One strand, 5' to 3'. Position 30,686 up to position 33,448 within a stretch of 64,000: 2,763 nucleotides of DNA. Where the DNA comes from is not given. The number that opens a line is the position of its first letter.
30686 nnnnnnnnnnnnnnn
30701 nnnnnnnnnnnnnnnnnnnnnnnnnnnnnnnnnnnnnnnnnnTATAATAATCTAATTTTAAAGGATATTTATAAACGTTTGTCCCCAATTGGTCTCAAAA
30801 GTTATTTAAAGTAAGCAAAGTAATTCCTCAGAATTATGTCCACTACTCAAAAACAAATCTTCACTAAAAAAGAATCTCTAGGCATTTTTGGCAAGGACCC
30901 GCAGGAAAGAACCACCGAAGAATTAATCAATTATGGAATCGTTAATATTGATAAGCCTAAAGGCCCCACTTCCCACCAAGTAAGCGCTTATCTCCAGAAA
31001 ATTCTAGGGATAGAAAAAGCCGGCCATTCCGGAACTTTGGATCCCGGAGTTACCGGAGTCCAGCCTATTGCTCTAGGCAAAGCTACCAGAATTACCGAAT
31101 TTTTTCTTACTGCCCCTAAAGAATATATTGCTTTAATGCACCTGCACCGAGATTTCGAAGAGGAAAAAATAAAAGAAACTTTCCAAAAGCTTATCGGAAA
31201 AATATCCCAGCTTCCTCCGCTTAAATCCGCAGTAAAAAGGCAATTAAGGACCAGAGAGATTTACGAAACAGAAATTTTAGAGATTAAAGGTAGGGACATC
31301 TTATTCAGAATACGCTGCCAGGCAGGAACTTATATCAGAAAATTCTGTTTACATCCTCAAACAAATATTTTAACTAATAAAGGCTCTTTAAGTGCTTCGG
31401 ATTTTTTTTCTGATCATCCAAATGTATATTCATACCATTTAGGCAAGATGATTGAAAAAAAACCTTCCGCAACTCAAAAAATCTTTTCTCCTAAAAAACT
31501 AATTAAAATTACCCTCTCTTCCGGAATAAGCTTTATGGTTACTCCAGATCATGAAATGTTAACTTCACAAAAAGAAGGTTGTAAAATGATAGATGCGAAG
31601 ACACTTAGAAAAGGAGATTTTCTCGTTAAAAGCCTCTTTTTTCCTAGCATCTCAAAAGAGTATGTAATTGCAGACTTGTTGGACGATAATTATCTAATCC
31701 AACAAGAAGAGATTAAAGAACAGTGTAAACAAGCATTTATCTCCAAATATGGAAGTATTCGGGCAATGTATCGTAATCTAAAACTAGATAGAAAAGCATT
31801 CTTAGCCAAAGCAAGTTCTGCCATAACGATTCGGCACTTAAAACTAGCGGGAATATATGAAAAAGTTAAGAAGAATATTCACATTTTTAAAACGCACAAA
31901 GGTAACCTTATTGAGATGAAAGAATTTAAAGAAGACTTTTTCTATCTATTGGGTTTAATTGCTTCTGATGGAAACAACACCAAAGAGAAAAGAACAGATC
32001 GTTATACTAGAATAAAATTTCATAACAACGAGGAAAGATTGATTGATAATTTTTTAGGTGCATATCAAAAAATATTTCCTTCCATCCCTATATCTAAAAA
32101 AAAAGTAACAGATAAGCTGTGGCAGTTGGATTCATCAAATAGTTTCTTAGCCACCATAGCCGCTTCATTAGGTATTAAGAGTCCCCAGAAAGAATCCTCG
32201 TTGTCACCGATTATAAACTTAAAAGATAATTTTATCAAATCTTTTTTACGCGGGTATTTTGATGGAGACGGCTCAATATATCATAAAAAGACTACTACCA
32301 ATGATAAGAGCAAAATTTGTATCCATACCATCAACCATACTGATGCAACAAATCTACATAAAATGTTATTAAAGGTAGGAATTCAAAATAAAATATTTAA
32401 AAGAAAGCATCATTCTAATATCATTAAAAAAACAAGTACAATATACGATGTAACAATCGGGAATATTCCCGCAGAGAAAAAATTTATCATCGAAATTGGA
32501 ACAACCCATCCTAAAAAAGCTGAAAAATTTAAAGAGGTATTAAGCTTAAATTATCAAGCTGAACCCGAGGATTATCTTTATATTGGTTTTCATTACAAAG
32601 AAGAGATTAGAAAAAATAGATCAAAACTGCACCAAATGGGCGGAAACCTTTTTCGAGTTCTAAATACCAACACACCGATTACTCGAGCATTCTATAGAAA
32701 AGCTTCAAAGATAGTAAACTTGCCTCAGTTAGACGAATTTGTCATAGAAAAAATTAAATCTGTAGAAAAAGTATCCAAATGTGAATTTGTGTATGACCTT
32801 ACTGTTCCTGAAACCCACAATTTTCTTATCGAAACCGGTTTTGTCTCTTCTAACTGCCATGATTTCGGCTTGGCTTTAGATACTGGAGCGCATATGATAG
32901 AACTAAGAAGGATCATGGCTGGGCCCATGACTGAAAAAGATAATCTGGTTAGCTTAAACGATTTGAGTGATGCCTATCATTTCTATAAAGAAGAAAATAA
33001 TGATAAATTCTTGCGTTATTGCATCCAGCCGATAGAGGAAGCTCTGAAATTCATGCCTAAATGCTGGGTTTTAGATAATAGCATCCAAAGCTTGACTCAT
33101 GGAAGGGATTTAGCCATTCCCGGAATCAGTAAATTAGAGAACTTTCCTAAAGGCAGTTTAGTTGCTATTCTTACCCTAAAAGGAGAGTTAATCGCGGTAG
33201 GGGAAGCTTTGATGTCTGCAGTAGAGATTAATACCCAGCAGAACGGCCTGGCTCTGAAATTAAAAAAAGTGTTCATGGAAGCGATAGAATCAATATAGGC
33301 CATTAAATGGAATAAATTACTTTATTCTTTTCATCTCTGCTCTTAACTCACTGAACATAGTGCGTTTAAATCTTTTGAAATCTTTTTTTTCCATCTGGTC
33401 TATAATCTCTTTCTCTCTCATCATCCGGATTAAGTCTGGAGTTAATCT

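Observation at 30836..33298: Cbf5 (H/ACA pseudouridine synthase) split by a 503-aa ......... intein next to the catalytic region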

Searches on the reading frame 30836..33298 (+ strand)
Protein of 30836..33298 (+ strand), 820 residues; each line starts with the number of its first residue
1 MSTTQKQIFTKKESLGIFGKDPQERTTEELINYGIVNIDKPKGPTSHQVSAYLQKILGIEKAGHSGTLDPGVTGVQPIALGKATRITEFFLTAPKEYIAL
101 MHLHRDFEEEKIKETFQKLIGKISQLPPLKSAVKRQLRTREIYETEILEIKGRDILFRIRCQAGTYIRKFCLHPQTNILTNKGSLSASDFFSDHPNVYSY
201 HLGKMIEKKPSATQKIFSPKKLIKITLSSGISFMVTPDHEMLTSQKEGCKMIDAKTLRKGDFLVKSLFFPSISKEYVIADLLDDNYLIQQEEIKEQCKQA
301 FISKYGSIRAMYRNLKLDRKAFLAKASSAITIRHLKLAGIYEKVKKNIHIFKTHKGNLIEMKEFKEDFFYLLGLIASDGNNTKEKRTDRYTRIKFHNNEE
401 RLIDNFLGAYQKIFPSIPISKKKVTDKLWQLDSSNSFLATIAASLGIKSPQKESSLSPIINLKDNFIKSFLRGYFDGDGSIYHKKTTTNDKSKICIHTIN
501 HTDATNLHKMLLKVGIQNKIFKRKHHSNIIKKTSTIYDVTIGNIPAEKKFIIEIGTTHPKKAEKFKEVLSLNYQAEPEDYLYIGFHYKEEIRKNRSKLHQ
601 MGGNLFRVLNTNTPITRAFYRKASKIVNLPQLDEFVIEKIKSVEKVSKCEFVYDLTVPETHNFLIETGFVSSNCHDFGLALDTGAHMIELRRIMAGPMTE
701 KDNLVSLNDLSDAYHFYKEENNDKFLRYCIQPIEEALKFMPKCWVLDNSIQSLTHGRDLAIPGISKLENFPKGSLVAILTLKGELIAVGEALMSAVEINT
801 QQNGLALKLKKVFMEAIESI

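Call 4: search_protein_families(library=pfam, proteins=[window:30836-33298:+], max_evalue=0.1)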
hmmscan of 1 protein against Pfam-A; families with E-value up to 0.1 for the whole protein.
window:30836-33298:+ (820 aa): 9 families
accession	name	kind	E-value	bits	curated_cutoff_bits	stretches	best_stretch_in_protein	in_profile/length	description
PF01509.24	TruB_N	-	2.4e-25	90.1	27.3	1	55-167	2-149/149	TruB family pseudouridylate synthase (N terminal domain)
PF16198.10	TruB_C_2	-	7.7e-20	71.2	29.3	1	674-737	4-65/66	tRNA pseudouridylate synthase B C-terminal domain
PF14890.11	Intein_splicing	-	2.2e-19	70.2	35.8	1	186-671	11-153/155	Intein splicing domain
PF01472.26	PUA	-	6e-14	52.2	24.8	1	742-812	2-73/74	PUA domain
PF14528.11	LAGLIDADG_3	-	7.3e-13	49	22.5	1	466-527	2-56/82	LAGLIDADG-like domain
PF08068.17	DKCLD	-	6e-11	42.7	27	1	18-49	26-57/58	DKCLD (NUC011) domain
PF21238.2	Pus10_C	-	5.8e-07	29.7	27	1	84-170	113-201/232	Pus10, C-terminal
PF05204.19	Hom_end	-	0.00019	22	21.1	0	469-549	16-92/110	Homing endonuclease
PF14527.11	LAGLIDADG_WhiA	-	0.013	16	23.2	1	468-538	2-69/93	WhiA LAGLIDADG-like domain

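Call 6: find_homologous_proteins(query=window:30836-33298:+, max_evalue=0.00001)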
Query window:30836-33298:+ (820 aa): 233 proteins with E <= 0.00001 among 8000 candidates; the best 120 are listed.
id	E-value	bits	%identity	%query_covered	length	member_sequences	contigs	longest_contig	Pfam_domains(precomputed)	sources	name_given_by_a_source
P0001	0.0e+0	1838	100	100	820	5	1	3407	PF08068.18,PF01509.24,PF01472.27,PF16198.11,PF14528.12,PF21238.3,PF14890.12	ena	-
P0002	0.0e+0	1423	76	99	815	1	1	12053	PF08068.18,PF01509.24,PF01472.27,PF16198.11,PF14528.12,PF21238.3,PF14890.12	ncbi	-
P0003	0.0e+0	1414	74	99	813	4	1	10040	PF08068.18,PF01509.24,PF01472.27,PF16198.11,PF14528.12,PF21238.3,PF14890.12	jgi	-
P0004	0.0e+0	1405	75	99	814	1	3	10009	PF08068.18,PF01509.24,PF01472.27,PF16198.11,PF14528.12,PF21238.3,PF14890.12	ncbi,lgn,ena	ncbi:MAG: PUA domain-containing protein [Nanoarchaeota archaeon]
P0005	0.0e+0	1392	74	100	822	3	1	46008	PF08068.18,PF01509.24,PF01472.27,PF16198.11,PF14528.12,PF21238.3,PF14890.12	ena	-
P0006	0.0e+0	1372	72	99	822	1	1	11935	PF08068.18,PF01509.24,PF01472.27,PF16198.11,PF14528.12,PF21238.3,PF14890.12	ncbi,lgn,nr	ncbi:MAG: LAGLIDADG family homing endonuclease [Nanoarchaeota archaeon]|nr:LAGLIDADG family homing e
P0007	0.0e+0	1372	74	99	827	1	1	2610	PF08068.18,PF01509.24,PF01472.27,PF16198.11,PF14528.12,PF21238.3,PF14890.12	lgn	-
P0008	0.0e+0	1318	70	99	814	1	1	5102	PF08068.18,PF01509.24,PF01472.27,PF16198.11,PF14528.12,PF21238.3,PF14890.12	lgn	-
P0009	0.0e+0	1307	90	79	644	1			PF08068.18,PF01509.24,PF14528.12,PF21238.3,PF14890.12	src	-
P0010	0.0e+0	1298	70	99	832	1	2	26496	PF08068.18,PF01509.24,PF01472.27,PF16198.11,PF14528.12,PF21238.3,PF14890.12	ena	-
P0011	0.0e+0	1270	67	99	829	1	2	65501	PF08068.18,PF01509.24,PF01472.27,PF16198.11,PF14528.12,PF21238.3,PF14890.12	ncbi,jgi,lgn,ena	-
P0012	0.0e+0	1254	67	99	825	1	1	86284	PF08068.18,PF01509.24,PF01472.27,PF16198.11,PF14528.12,PF21238.3,PF14890.12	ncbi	-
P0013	0.0e+0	1247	67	99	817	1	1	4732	PF08068.18,PF01509.24,PF01472.27,PF16198.11,PF14528.12,PF21238.3,PF14890.12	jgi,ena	-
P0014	0.0e+0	1179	64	99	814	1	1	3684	PF08068.18,PF01509.24,PF01472.27,PF16198.11,PF14528.12,PF21238.3,PF14890.12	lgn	-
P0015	0.0e+0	1165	63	99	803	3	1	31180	PF08068.18,PF01509.24,PF01472.27,PF16198.11,PF14528.12,PF21238.3,PF14890.12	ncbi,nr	ncbi:hypothetical protein HOI26_05435 [Candidatus Woesearchaeota archaeon]|nr:hypothetical protein [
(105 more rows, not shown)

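Call 49: search_protein_families(library=ncbifam, proteins=[window:30836-33298:+], max_evalue=0.01)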
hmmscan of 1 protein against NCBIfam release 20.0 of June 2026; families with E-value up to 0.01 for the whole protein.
window:30836-33298:+ (820 aa): 17 families
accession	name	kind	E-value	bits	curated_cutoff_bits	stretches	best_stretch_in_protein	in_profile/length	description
NF003280.0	PRK04270.1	equivalog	5.9e-113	376.9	242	2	17-172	15-170/323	RNA-guided pseudouridylation complex pseudouridine synthase subunit Cbf5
TIGR00425.1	CBF5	equivalog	1.1e-109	366.4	238.15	2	18-173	19-174/322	RNA-guided pseudouridylation complex pseudouridine synthase subunit Cbf5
TIGR00431.1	TruB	equivalog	1e-24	87.4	151.45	1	34-136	3-122/210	tRNA pseudouridine(55) synthase TruB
NF003157.0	PRK04132.1-2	equivalog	1.9e-10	39.3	1103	1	353-597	157-379/864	replication factor C small subunit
TIGR01445.1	intein_Nterm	domain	1.2e-08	35.8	24.5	1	171-243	1-83/83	intein N-terminal splicing region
NF011302.0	PRK14714.1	equivalog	4.4e-08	31.1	1791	1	196-264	982-1051/1350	DNA-directed DNA polymerase II large subunit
TIGR01213.2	pseudo_Pus10arc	equivalog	9.6e-08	31.3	200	1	93-170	291-371/402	tRNA pseudouridine(54/55) synthase Pus10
NF005852.0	PRK07773.1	equivalog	7.4e-07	27.8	780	1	463-666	608-820/886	replicative DNA helicase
NF011491.0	PRK14898.1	equivalog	9.5e-07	27.2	783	1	218-492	148-362/860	DNA-directed RNA polymerase subunit A''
TIGR03684.1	arCOG00985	hypoth_equivalog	1.4e-06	28.2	120.6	1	749-808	81-142/154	arCOG04150 universal archaeal PUA-domain protein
TIGR01443.1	intein_Cterm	domain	1.7e-06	28.1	15.6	1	651-674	1-24/24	intein C-terminal splicing region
NF010367.0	PRK13795.1-2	equivalog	4.4e-05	22.1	456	1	747-814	134-201/584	hypothetical protein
NF045703.1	rSAM_Tes_intein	exception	5.8e-05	21.1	1700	1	196-479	205-475/1040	tetraether lipid synthase Tes, intein-containing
NF052663.1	RtcB_rel_intein2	exception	0.00014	20.9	1050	1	203-677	114-314/626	intein-containing RctB family protein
NF005616.0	PRK07373.1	equivalog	0.00059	18.5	646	1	649-675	12-38/449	DNA polymerase III subunit alpha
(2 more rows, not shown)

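Call 55: find_encoding_contigs(protein=P0009, flank=5000, max_places=3)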
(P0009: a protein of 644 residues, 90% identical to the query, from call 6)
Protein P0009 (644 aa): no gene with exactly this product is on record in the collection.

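Call 56: find_encoding_contigs(protein=P0001, flank=5000, max_places=3)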
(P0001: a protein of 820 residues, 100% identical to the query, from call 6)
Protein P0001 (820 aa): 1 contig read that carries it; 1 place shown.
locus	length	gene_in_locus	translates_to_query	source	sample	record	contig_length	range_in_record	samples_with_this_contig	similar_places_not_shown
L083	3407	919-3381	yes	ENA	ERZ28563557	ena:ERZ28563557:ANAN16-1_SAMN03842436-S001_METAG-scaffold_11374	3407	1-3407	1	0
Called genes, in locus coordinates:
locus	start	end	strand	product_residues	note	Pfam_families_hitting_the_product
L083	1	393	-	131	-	?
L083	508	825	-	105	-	PF01176:eIF-1a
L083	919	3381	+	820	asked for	PF08068:DKCLD, PF01509:TruB_N, PF21238:Pus10_C (weak), PF14890:Intein_splicing, PF14528:LAGLIDADG_3, PF16198:TruB_C_2, PF01472:PUA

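Call 57: list_cluster_members(proteins=[P0001, P0009, P0121])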
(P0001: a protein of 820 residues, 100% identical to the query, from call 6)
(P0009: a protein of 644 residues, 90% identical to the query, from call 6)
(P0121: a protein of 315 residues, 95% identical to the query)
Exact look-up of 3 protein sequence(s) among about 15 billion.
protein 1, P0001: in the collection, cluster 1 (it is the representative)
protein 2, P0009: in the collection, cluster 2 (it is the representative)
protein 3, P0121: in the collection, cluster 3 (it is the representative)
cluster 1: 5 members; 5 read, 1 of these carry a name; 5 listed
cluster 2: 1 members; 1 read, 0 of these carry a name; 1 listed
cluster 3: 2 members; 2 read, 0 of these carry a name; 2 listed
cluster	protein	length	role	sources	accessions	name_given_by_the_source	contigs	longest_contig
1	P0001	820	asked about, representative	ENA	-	-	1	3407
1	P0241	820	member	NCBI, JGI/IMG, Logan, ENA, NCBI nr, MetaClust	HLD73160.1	MAG TPA: PUA domain-containing protein [Candidatus Nanoarchaeia archaeon] | PUA domain-containing protein [Candidatus Nanoarchaeia archaeon] | \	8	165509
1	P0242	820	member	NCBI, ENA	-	-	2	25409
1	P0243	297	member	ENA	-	-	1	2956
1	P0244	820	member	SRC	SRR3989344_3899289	-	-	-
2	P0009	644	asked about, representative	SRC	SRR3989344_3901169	-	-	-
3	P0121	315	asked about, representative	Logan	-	-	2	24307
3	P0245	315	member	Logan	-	-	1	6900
